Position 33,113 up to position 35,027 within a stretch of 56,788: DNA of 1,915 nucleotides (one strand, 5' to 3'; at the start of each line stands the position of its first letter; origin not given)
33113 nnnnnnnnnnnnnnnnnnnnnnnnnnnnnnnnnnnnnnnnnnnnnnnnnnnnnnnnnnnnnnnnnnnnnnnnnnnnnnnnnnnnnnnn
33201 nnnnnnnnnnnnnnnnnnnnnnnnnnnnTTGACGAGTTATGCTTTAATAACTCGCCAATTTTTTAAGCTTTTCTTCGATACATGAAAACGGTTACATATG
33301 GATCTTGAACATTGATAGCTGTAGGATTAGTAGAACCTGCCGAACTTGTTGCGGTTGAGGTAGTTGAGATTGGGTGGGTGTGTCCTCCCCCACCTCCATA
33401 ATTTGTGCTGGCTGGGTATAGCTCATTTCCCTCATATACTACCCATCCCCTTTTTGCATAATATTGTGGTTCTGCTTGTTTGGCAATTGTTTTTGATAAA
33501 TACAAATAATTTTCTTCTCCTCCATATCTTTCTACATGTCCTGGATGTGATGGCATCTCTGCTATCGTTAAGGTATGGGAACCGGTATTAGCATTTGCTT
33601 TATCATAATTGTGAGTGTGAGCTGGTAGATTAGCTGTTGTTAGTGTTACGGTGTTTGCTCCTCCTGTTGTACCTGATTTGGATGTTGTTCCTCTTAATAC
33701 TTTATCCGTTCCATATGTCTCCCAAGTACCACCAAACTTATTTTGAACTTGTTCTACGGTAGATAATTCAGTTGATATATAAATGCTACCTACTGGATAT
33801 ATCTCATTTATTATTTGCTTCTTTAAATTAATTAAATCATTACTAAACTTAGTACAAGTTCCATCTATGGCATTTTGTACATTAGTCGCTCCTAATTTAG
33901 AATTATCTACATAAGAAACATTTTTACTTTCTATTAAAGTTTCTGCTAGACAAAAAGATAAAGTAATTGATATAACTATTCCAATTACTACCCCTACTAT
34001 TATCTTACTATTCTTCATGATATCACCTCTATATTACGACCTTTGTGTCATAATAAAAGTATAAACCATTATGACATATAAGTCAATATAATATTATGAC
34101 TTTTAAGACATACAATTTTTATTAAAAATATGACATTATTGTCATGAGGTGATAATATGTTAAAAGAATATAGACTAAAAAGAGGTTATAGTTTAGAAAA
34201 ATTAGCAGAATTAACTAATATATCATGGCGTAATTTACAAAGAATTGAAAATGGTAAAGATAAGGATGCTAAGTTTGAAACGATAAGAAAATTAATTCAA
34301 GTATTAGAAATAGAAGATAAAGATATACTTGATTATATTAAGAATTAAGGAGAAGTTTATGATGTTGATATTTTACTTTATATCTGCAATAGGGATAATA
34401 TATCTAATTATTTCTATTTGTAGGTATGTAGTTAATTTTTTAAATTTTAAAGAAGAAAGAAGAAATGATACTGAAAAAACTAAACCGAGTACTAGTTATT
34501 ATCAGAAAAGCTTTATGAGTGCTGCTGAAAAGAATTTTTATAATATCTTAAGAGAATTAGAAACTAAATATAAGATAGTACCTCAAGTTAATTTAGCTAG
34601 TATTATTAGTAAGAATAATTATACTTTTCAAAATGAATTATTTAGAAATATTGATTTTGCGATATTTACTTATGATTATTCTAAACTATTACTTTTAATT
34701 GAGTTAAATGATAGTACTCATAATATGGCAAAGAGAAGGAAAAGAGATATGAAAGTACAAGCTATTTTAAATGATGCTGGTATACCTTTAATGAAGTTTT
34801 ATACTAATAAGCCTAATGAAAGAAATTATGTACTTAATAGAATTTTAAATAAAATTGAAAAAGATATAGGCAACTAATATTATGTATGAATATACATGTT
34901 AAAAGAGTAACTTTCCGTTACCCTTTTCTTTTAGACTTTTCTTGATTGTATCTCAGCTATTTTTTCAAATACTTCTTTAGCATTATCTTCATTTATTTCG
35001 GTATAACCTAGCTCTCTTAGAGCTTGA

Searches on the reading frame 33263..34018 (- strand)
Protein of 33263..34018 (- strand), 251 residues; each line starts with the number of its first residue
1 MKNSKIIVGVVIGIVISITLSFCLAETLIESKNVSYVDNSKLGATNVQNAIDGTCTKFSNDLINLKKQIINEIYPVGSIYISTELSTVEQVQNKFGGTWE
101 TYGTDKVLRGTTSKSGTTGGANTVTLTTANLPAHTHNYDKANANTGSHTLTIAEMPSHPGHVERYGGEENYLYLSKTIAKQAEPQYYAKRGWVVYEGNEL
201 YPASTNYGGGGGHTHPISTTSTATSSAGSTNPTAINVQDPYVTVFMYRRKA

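Call 4: search_protein_families(library=pfam, proteins=[window:33263-34018:-], max_evalue=0.01)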
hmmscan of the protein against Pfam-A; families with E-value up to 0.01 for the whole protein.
window:33263-34018:- (251 aa): 1 family
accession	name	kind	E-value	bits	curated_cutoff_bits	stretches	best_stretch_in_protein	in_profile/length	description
PF21939.1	Gp10_C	-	2.4e-15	58.1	27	1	70-249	2-138/139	Baseplate structural protein Gp10, C-terminal domain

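Call 15: search_protein_representatives(protein=window:33263-34018:-)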
Query: 251 residues. Proteins with E-value up to 0.001 (for the whole library): 5055; up to 1e-10: 375; up to 1e-30: 27. The best 150 are listed.
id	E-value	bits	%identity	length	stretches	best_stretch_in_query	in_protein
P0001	1.2e-83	296.8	64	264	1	1-249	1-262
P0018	4.0e-61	223.1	53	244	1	6-251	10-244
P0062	2.4e-51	191.1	51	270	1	2-249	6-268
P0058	1.9e-49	184.9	58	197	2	3-139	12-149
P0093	5.2e-47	176.9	58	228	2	6-148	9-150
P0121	1.3e-42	162.6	45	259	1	3-251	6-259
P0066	3.3e-42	161.2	39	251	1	7-250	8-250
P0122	4.8e-42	160.7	40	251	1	3-249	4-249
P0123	7.7e-42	160.0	57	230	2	3-138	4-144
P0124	1.1e-41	159.4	54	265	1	4-251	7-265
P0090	3.4e-41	157.9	46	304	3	7-157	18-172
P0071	4.9e-41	157.4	48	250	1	6-249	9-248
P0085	6.9e-40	153.6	55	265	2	3-149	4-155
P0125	1.4e-39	152.6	51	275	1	3-249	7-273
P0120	1.7e-38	149.1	46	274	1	3-249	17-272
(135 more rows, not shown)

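Call 24: search_dna_similar(query=window:33263-34018:-, collection=phages, mode=protein, max_rows=40, max_evalue=0.001)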
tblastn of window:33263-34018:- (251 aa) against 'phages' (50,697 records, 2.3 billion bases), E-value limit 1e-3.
Records with a match: 20; places in all: 20; records where one place covers at least 80% of the query: 0.
Best place of each record, by identity: <60% 20.
By first word of the organism name: Streptococcus 20.
By host as written in the record: Streptococcus entericus DSM_14446 1; Streptococcus anginosus BVI 1; Streptococcus agalactiae GD201008-001 1; Streptococcus agalactiae A909 1; Streptococcus agalactiae GB00901 1; Streptococcus agalactiae ERR054983 1; Streptococcus uberis 6780 1; Streptococcus parauberis SP-llh 1; and 12 more.
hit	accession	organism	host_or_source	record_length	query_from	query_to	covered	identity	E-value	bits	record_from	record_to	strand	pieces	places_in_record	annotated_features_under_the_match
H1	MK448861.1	Streptococcus phage Javan174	Streptococcus entericus DSM_14446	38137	66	251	74%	29.3%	6e-7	56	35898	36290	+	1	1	capsid and scaffold protein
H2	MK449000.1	Streptococcus phage Javan64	Streptococcus anginosus BVI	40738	70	251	73%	26.1%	4e-4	47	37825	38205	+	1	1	capsid and scaffold protein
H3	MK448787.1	Streptococcus phage Javan51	Streptococcus agalactiae GD201008-001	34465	51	158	43%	31.5%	6e-4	47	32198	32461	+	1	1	structural protein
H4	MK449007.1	Streptococcus phage Javan8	Streptococcus agalactiae A909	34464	51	158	43%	31.5%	6e-4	47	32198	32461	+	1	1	structural protein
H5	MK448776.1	Streptococcus phage Javan49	Streptococcus agalactiae GB00901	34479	51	158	43%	31.5%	6e-4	47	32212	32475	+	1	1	structural protein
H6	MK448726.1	Streptococcus phage Javan29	Streptococcus agalactiae ERR054983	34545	51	158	43%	30.6%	4e-4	47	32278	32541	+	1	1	structural protein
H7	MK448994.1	Streptococcus phage Javan618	Streptococcus uberis 6780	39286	51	158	43%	30.6%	4e-4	47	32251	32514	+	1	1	structural protein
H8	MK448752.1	Streptococcus phage Javan405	Streptococcus parauberis SP-llh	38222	51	158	43%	30.6%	4e-4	47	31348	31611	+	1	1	structural protein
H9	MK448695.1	Streptococcus phage Javan181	Streptococcus equi ATCC_35246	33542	51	158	43%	30.6%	5e-4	47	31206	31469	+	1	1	structural protein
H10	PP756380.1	Streptococcus phage phiGBSVK-A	Streptococcus agalactiae JN_AR_GBS18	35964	51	158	43%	30.6%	5e-4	47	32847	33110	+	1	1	capsid and scaffold protein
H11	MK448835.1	Streptococcus phage Javan93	Streptococcus canis ERR438807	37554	51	158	43%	30.6%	5e-4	47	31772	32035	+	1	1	structural protein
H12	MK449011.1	Streptococcus phage Javan92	Streptococcus canis ERR438806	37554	51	158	43%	30.6%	5e-4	47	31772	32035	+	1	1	structural protein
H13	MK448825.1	Streptococcus phage Javan639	Streptococcus urinalis 2285-97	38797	51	158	43%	30.6%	5e-4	47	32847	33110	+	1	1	structural protein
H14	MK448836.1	Streptococcus phage Javan95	Streptococcus canis FSL_Z3-227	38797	51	158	43%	30.6%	5e-4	47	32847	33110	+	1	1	structural protein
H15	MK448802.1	Streptococcus phage Javan55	Streptococcus agalactiae SGBS026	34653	51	158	43%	30.6%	1e-3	46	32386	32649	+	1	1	structural protein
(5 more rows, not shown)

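Call 40: predict_structure(alignment_id=A4)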
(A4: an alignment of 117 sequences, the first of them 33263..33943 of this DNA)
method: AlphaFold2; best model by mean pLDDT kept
length: 226 residues; sequences in the alignment: 117
mean_pLDDT: 72.5   pTM: 0.45
mean pLDDT of the five models: 72.5, 71.7, 71.3, 70.8, 68.0
residues with pLDDT >= 90: 36; 70-90: 94; 50-70: 62; < 50: 34
segments of 3 or more residues with pLDDT < 50: 88-91, 141-146, 148-164, 166-170
pLDDT, mean of each block of 10 residues (from residue 1): 60 58 68 81 89 92 94 88 58 61 88 79 83 69 48 46 47 56 80 82 85 71 94
secondary structure, 60 per line:
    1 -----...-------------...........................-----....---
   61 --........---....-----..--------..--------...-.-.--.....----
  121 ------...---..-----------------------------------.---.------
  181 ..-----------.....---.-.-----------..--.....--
elements in order: H22-48 E54-57 H63-70 E74-77 E112-116 E194-198 E220-224

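Call 43: fold_search(model_id=the predicted structure, library=pdb)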
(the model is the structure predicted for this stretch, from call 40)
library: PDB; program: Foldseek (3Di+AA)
matches with E <= 10: 10; with E <= 0.001: 0
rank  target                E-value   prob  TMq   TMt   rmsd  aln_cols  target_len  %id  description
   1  5iv5_AC               1.6e-03  0.96  0.22  0.09  25.6       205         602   24  Cryo-electron microscopy structure of the hexagonal pre-attachment T4 baseplate-tail tube complex (released 2016-05-18)
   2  2fl8_A                1.6e-02  0.84  0.22  0.15  28.0       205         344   22  Fitting of the gp10 trimer structure into the cryoEM map of the bacteriophage T4 baseplate in the hexagonal conformati (released 2006-04-04)
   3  9f4b_FA               1.8e-02  0.63  0.21  0.08  32.0       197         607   17  Pre-assembled baseplate cup of Klebsiella phage KP1 variant vB_Kpn_Lilla1 (released 2025-05-14)
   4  2fkk                  2.1e-02  0.80  0.22  0.27  30.1       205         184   21  Crystal structure of the C-terminal domain of the bacteriophage T4 gene product 10 (released 2006-04-04)
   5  5hx2_G                5.6e-02  0.51  0.22  0.15  26.4       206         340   23  In vitro assembled star-shaped hubless T4 baseplate (released 2016-03-02)
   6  9nxk_A                1.1e+00  0.02  0.07  0.07  25.4       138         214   17  Pseudomonas phage Pa223 tail fiber (released 2025-08-06)
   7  6ov6_B                2.1e+00  0.04  0.18  0.17  18.4       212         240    8  CRYSTALLOGRAPHIC STRUCTURE OF THE C24 PROTEIN FROM THE ANTARCTIC MICROORGANISM BIZIONIA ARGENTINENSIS (released 2020-08-05)
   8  6ov6_C                2.2e+00  0.04  0.19  0.18  18.6       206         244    9  CRYSTALLOGRAPHIC STRUCTURE OF THE C24 PROTEIN FROM THE ANTARCTIC MICROORGANISM BIZIONIA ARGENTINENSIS (released 2020-08-05)
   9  9a67_A                2.4e+00  0.04  0.12  0.07  28.0       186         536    8  Integrative model of FLIF-YLXF by crosslinking MS and deep learning (released 2024-09-18)
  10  6ov6_A                2.5e+00  0.04  0.18  0.16  18.2       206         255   10  CRYSTALLOGRAPHIC STRUCTURE OF THE C24 PROTEIN FROM THE ANTARCTIC MICROORGANISM BIZIONIA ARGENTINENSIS (released 2020-08-05)
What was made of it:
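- On Gp10_C (PF21939) domain superfamily: The Foldseek top hits are gp10, but the TM-score is only 0.22 (call 43).
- The top five Foldseek hits are all gp10 (call 43).
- Tried and rejected: Foldseek gave the right family but a TM-score of 0.22 (call 43).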

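Call 54: search_protein_families(library=ncbifam, proteins=[window:33263-34018:-], max_evalue=0.01)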
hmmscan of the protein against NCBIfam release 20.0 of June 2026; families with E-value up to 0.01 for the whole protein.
window:33263-34018:- (251 aa): 0 families

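Call 55: search_protein_families(library=phrogs, proteins=[window:33263-34018:-], max_evalue=0.001)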
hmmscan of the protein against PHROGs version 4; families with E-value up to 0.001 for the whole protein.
window:33263-34018:- (251 aa): 10 families
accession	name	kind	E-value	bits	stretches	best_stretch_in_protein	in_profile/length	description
phrog_5717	-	tail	8.6e-19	68.3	1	52-250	981-1149/1150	tail protein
phrog_24267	-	unknown function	7.4e-15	56.3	1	35-144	105-217/266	-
phrog_6465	-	tail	4.3e-12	47.2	1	37-250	84-280/281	tail protein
phrog_8469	-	tail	2.5e-08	34.6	1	110-247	169-298/303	tail fiber protein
phrog_4618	-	tail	2.4e-06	27.6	1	73-151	256-332/413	tail collar fiber protein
phrog_8763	-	tail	2.3e-05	23.7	1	116-246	646-744/1024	tail protein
phrog_9116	-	tail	2.7e-05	24.2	0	114-137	131-154/455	tail protein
phrog_4277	-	tail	0.00017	20.9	1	70-221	586-746/780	tail fiber protein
phrog_958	-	tail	0.00048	19.6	0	31-154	420-533/606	baseplate wedge subunit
phrog_2097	-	tail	0.00057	19.7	1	54-230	364-506/644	tail fiber protein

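Call 56: search_protein_families(library=padloc, proteins=[window:33263-34018:-], max_evalue=0.001)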
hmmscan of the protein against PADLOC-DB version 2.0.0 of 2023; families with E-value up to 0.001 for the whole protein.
window:33263-34018:- (251 aa): 0 families

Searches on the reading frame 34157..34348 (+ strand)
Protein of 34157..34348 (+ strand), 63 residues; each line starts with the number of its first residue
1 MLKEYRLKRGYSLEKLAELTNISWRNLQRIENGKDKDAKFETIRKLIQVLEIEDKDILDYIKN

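Call 4: search_protein_families(library=pfam, proteins=[window:34157-34348:+], max_evalue=0.01)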
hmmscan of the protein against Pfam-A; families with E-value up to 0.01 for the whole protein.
window:34157-34348:+ (63 aa): 5 families
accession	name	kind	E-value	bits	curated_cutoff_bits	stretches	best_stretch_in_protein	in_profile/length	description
PF01381.28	HTH_3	-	1.2e-10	41.7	23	1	2-53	1-51/55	Helix-turn-helix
PF13443.12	HTH_26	-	3.5e-09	37.2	22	1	2-62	2-62/63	Cro/C1-type HTH DNA-binding domain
PF12844.13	HTH_19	-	4.6e-08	33.3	30.2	1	1-58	3-59/64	Helix-turn-helix domain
PF13560.12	HTH_31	-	9.2e-08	32.7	27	1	2-54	6-58/64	Helix-turn-helix domain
PF13413.12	HTH_25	-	4.7e-07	30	24.6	1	1-34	1-34/62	Helix-turn-helix domain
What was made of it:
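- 34157..34348 (+): Divergent XRE/HTH_3 regulator gene of copy 3 (63 aa, a different XRE subtype). Call 4 (HTH_3, E 1.2e-10)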

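Call 56: search_protein_families(library=padloc, proteins=[window:34157-34348:+], max_evalue=0.001)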
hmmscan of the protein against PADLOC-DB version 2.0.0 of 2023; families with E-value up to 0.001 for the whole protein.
window:34157-34348:+ (63 aa): 8 families
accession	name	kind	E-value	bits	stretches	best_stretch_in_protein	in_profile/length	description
PDLC02926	HTH_VI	-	6.2e-09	34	1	2-53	6-56/92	-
PDLC04142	capH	-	6.8e-06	25.1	1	2-60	11-64/103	capH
PDLC03947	RmrA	-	2.4e-05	21.3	1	2-52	16-65/383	-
PDLC03954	RmrA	-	6.7e-05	20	1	2-54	15-66/380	-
PDLC03944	RmrA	-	0.00037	17.6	1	2-51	11-59/384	-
PDLC03946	RmrA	-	0.00041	17.2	1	4-51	9-55/357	-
PDLC03949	RmrA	-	0.00045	17.2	1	6-53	11-57/363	-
PDLC03943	RmrA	-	0.00062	16.9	1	3-54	8-58/370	-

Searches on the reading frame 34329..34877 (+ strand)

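Call 52: search_protein_families(library=pfam, proteins=[window:34329-34877:+], max_evalue=0.001)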
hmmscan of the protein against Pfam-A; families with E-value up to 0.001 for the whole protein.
window:34329-34877:+ (182 aa): 2 families
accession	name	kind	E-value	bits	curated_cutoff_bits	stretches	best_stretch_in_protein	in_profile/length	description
PF10881.14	DUF2726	-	1.6e-15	57.4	24.7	1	60-172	2-123/126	Protein of unknown function (DUF2726)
PF18741.7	MTES_1575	-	0.00053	20.5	38.2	0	106-160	25-84/96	REase_MTES_1575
